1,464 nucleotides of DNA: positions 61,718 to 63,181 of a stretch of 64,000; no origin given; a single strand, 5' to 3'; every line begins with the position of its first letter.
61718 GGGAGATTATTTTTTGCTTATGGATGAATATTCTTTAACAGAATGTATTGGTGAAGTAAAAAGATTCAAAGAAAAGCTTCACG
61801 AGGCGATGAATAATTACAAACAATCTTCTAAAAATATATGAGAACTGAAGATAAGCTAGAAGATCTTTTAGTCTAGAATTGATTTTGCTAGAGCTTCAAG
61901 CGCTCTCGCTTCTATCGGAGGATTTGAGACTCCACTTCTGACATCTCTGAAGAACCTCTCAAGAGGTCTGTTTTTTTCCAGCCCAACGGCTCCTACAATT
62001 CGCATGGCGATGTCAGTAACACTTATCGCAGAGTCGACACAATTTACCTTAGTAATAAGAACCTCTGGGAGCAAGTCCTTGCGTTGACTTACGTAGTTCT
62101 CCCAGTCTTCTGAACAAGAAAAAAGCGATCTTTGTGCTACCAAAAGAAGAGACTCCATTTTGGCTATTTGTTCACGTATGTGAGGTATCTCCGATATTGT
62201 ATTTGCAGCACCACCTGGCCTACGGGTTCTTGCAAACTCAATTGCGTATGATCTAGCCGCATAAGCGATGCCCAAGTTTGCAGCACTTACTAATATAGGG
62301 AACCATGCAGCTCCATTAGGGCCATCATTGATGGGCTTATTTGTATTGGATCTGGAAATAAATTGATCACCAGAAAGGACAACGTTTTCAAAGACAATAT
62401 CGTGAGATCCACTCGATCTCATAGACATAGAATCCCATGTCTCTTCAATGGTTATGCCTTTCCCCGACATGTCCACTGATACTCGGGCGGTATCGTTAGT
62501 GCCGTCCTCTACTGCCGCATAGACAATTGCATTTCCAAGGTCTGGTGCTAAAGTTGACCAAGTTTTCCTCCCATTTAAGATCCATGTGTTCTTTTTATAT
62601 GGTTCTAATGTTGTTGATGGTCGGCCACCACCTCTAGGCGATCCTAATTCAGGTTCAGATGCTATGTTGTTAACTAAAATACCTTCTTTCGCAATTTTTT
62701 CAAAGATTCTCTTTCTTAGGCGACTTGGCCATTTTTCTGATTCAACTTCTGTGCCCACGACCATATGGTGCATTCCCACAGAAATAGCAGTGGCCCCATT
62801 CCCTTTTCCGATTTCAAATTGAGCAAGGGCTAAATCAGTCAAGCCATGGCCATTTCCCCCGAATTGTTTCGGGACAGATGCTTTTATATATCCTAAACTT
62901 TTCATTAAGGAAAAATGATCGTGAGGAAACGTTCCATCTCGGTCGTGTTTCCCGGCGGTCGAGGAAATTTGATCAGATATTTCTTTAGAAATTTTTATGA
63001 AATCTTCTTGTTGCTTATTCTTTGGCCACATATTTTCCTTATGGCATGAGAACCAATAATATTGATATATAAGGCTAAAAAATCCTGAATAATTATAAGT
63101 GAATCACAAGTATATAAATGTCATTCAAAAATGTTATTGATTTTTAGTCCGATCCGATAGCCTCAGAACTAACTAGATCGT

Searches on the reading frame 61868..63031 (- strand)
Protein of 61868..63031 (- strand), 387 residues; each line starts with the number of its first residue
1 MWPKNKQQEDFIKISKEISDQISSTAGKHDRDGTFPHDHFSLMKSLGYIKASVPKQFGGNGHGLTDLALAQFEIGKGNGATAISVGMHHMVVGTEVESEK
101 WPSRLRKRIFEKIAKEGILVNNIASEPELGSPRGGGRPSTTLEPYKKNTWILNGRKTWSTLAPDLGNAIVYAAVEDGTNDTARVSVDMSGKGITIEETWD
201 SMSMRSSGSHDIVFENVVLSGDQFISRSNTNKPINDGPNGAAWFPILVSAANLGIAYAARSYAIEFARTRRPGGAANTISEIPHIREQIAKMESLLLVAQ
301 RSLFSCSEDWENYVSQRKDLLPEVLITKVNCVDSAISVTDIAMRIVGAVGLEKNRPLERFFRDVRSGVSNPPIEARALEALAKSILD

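Call 45: find_encoding_contigs(protein=window:61868-63031:-, flank=10000, max_places=3)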
Protein window:61868-63031:- (387 aa): 1 contig read that carries it; 1 place shown.
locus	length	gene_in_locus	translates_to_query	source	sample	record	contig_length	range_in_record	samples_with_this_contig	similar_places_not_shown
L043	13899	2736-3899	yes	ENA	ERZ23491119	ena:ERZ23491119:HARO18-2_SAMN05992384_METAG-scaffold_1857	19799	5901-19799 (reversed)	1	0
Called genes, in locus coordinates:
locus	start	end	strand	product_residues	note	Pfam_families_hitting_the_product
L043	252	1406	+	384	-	PF02515:CoA_transf_3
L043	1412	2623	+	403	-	PF02515:CoA_transf_3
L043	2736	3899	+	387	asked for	PF02771:Acyl-CoA_dh_N, PF02770:Acyl-CoA_dh_M, PF00441:Acyl-CoA_dh_1, PF08028:Acyl-CoA_dh_2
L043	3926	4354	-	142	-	-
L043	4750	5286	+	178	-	PF02660:G3P_acyltransf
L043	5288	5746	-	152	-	-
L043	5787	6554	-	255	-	PF02607:B12-binding_2 (weak), PF02310:B12-binding, PF13560:HTH_31, PF01381:HTH_3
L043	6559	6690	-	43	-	-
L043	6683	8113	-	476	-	PF01370:Epimerase, PF13460:NAD_binding_10 (weak), PF08338:DUF1731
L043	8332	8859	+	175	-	-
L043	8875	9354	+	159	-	PF00578:AhpC-TSA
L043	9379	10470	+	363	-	-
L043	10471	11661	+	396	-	PF02353:CMAS, PF08241:Methyltransf_11 (weak), PF08242:Methyltransf_12 (weak), PF13649:Methyltransf_25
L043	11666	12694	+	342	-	PF02353:CMAS, PF03848:TehB (weak), PF05401:NodS (weak), PF13489:Methyltransf_23, PF13847:Methyltransf_31, PF08241:Methyltransf_11, PF08242:Methyltransf_12, PF13649:Methyltransf_25, +1 more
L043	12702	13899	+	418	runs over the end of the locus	PF01266:DAO (weak), PF01593:Amino_oxidase, PF13450:NAD_binding_8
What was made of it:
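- Checked: About 2.7 kb beyond the right end of the window also holds no ATPase (call 45).
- Tried and rejected: The right end adds only two CoA-transferases (call 45).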
